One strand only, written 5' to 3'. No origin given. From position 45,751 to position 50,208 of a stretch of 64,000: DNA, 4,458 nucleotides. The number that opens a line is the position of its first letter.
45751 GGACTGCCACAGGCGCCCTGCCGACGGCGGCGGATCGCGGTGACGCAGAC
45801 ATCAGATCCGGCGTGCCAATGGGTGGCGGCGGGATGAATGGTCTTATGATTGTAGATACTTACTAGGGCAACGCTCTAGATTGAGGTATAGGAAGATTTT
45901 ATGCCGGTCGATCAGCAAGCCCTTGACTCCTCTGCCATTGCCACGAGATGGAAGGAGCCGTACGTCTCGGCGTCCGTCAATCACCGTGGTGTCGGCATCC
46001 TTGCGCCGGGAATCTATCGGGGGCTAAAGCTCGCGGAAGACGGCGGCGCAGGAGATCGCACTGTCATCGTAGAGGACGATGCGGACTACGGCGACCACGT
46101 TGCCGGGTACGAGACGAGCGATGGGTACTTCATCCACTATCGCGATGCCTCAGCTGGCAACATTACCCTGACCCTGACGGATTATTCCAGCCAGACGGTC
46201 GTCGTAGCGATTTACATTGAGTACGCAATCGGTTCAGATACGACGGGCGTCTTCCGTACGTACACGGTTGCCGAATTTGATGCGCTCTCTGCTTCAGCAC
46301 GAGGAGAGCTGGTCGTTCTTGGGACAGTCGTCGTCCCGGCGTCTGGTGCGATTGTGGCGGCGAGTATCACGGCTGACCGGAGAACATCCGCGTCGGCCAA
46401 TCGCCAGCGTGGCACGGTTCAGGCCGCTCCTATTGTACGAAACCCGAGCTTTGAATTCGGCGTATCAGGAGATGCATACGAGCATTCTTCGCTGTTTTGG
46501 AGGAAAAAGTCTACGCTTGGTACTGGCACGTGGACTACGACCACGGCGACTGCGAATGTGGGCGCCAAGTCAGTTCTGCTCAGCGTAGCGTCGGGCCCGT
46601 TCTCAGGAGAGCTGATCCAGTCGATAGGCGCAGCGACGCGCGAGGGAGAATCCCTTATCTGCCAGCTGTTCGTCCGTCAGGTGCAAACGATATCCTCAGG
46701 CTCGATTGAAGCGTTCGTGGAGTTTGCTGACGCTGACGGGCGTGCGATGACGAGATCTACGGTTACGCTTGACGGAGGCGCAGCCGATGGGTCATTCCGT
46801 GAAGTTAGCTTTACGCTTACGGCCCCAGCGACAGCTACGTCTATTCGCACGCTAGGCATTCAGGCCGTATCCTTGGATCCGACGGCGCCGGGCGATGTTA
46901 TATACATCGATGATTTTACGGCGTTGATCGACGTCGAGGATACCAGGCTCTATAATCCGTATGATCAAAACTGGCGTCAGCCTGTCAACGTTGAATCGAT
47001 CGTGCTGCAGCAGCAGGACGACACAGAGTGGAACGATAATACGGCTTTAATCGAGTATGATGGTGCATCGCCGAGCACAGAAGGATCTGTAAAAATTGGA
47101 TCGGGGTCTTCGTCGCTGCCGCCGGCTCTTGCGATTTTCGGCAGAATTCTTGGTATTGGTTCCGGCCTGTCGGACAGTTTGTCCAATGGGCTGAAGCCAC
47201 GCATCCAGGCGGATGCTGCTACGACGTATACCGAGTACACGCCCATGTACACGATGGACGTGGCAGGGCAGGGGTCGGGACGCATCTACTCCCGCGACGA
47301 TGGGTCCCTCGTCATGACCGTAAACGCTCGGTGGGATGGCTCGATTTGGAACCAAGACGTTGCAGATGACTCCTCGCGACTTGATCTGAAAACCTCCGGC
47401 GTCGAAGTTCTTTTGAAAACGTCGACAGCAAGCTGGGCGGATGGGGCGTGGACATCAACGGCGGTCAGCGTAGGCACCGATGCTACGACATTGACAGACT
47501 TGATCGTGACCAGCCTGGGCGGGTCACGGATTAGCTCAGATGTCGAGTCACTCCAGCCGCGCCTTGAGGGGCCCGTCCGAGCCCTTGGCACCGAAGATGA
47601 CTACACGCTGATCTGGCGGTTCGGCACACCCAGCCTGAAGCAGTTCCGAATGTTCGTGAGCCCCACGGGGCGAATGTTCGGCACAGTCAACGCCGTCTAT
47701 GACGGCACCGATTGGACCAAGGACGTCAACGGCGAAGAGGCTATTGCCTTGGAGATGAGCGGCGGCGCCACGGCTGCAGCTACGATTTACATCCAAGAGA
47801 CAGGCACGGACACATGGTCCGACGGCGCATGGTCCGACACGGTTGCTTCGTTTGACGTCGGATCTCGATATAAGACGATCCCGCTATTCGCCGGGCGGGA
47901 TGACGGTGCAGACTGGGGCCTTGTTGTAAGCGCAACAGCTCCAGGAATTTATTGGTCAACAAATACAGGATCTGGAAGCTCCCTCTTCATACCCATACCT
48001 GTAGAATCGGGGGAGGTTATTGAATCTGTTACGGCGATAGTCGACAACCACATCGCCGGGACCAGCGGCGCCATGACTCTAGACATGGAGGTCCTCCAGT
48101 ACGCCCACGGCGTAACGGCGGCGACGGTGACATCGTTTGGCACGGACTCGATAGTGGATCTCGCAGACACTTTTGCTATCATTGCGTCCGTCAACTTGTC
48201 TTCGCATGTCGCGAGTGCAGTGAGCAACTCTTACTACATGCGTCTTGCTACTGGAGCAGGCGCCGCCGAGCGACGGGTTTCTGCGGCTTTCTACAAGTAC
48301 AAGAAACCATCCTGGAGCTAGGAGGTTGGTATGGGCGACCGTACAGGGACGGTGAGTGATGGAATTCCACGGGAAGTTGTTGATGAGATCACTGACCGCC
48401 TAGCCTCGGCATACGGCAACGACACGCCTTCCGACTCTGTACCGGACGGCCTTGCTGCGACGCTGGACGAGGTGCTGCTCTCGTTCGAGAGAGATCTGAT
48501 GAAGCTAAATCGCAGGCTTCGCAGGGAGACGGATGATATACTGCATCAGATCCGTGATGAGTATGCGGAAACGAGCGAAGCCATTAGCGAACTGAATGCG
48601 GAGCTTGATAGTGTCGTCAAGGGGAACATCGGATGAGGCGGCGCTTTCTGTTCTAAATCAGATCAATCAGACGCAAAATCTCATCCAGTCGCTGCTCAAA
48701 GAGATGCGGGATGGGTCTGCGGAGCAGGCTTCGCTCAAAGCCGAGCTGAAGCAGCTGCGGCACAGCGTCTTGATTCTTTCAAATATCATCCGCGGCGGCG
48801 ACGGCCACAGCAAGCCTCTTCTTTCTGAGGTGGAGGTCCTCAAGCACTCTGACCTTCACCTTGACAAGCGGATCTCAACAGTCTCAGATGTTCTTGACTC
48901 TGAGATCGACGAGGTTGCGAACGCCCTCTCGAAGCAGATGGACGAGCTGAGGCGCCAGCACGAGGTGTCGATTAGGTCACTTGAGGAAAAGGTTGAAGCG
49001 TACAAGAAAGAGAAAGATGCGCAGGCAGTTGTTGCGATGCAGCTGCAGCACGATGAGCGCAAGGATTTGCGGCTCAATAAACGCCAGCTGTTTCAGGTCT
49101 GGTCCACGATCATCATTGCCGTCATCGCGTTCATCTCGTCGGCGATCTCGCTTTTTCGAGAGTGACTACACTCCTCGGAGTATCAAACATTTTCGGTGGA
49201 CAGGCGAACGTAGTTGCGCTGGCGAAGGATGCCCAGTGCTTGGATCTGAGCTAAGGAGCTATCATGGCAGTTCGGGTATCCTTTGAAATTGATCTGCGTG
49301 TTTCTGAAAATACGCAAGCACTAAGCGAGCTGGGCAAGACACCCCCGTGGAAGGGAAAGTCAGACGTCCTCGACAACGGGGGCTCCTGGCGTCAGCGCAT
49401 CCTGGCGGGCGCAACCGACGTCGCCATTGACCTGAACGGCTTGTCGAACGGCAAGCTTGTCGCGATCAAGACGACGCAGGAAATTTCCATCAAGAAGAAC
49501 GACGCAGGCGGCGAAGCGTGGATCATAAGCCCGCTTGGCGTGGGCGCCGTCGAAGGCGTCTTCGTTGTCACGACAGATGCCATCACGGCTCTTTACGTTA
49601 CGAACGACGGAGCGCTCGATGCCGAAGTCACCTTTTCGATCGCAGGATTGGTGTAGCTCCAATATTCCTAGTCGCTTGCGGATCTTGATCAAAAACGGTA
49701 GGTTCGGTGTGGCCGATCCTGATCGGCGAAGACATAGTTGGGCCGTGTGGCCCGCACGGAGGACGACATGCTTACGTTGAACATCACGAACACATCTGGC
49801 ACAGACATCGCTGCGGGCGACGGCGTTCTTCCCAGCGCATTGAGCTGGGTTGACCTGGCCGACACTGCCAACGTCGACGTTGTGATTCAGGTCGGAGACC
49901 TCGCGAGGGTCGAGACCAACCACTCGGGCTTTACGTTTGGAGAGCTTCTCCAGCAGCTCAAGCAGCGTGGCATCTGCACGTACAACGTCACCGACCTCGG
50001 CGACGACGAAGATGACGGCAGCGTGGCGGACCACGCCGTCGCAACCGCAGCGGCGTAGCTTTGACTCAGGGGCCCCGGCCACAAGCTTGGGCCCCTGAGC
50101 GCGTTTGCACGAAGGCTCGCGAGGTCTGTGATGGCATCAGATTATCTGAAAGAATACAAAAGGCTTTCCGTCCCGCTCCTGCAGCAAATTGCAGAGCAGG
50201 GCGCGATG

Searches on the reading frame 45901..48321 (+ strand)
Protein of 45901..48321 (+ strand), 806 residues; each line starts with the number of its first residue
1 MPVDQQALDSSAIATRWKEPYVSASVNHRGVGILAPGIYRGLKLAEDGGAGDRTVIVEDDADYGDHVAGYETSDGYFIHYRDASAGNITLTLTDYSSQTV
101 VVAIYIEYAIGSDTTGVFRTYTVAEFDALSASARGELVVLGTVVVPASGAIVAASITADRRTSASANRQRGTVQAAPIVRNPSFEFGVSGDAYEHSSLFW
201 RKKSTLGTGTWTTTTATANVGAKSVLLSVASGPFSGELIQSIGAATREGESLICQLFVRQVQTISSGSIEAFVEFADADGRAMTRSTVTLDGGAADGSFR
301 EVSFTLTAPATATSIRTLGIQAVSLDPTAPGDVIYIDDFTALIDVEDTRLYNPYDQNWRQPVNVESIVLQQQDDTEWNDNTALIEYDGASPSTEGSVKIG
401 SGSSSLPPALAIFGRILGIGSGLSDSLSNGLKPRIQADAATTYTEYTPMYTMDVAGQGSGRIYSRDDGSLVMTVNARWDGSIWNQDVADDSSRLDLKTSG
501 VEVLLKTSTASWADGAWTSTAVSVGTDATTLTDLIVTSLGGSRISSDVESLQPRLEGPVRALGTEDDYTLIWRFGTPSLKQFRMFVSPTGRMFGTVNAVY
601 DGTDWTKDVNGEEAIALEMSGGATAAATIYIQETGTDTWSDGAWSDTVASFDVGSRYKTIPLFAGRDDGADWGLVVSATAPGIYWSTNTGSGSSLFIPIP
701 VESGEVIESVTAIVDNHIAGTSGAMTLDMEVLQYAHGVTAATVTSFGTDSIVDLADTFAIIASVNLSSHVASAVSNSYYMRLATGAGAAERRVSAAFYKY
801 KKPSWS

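Call 8: search_protein_families(library=phrogs, proteins=[window:45901-48321:+], max_evalue=0.001)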
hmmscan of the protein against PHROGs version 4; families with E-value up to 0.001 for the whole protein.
window:45901-48321:+ (806 aa): 1 family
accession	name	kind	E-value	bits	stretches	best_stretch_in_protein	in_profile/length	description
phrog_19162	-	unknown function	2.4e-05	24.3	1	13-117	26-120/419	-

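Call 58: search_protein_families(library=pfam, proteins=[window:45901-48321:+], max_evalue=0.05)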
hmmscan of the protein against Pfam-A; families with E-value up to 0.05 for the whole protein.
window:45901-48321:+ (806 aa): 0 families

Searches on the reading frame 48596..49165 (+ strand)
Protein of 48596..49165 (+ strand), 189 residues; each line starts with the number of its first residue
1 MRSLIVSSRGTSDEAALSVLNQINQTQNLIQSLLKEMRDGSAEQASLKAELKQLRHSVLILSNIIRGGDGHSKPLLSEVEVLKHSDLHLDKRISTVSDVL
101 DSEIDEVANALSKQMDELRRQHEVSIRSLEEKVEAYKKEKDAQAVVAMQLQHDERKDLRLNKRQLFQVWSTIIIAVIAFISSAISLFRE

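Call 8: search_protein_families(library=phrogs, proteins=[window:48596-49165:+], max_evalue=0.001)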
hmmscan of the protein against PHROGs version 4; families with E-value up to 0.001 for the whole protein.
window:48596-49165:+ (189 aa): 0 families

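Call 58: search_protein_families(library=pfam, proteins=[window:48596-49165:+], max_evalue=0.05)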
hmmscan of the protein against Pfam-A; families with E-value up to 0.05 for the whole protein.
window:48596-49165:+ (189 aa): 4 families
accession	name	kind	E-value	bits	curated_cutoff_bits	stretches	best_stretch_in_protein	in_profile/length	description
PF11559.13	ADIP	-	0.0018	18.8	34.3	1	20-135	30-144/151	Afadin- and alpha -actinin-Binding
PF25764.1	KIF21A_4th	-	0.02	15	33.1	1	89-155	26-93/183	KIF21A-like domain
PF01442.23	Apolipoprotein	-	0.029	14.5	90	0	88-139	129-180/190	Apolipoprotein A1/A4/E domain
PF14235.11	DUF4337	-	0.033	14.8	27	1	98-179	51-130/161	Domain of unknown function (DUF4337)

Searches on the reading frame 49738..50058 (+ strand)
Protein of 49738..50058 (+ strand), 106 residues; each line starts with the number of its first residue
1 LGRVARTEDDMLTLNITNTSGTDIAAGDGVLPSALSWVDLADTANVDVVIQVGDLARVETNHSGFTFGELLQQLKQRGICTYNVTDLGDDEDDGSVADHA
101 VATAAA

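Call 4: search_protein_families(library=pfam, proteins=[window:49738-50058:+], max_evalue=0.1)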
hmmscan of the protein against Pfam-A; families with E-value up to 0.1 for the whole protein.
window:49738-50058:+ (106 aa): 0 families

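Call 5: search_protein_families(library=phrogs, proteins=[window:49738-50058:+], max_evalue=0.01)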
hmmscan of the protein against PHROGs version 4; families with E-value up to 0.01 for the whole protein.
window:49738-50058:+ (106 aa): 0 families

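Call 23: find_homologous_proteins(query=A3, max_evalue=0.01)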
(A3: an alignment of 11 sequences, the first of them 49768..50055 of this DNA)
Query A3 (11 sequences) (96 aa, profile of the alignment): 65 proteins with E <= 0.01 among 1037 candidates.
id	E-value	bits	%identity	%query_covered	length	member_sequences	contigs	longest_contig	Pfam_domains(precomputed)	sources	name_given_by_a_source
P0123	3.9e-36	141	30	83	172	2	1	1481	-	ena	-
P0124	9.0e-30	120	-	-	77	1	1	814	-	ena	-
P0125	7.7e-24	101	100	100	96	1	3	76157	-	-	-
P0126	2.7e-21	93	78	99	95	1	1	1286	-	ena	-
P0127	1.2e-20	91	78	99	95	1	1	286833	-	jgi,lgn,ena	-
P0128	5.4e-20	89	82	99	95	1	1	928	-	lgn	-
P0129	6.7e-20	89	67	99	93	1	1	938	-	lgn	-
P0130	9.9e-20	88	78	99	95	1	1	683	-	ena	-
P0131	2.1e-19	87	79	99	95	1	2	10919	-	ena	-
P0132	2.5e-19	87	74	99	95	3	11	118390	-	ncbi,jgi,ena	ncbi:MAG: hypothetical protein ACYTFU_06990 [Planctomycetota bacterium]|jgi:hypothetical protein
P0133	5.2e-19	86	68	99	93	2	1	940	-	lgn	-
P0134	5.7e-19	86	71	99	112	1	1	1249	-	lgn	-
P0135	7.9e-19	85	88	99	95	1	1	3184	-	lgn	-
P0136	8.2e-19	85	72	99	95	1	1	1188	-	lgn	-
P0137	8.6e-19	85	66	98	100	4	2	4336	-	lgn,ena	-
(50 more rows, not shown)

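Call 54: search_protein_families(library=ncbifam, proteins=[P0125], max_evalue=0.01)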
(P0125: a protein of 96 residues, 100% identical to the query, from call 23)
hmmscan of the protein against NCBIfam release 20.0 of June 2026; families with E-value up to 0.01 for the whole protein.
P0125 (96 aa): 0 families
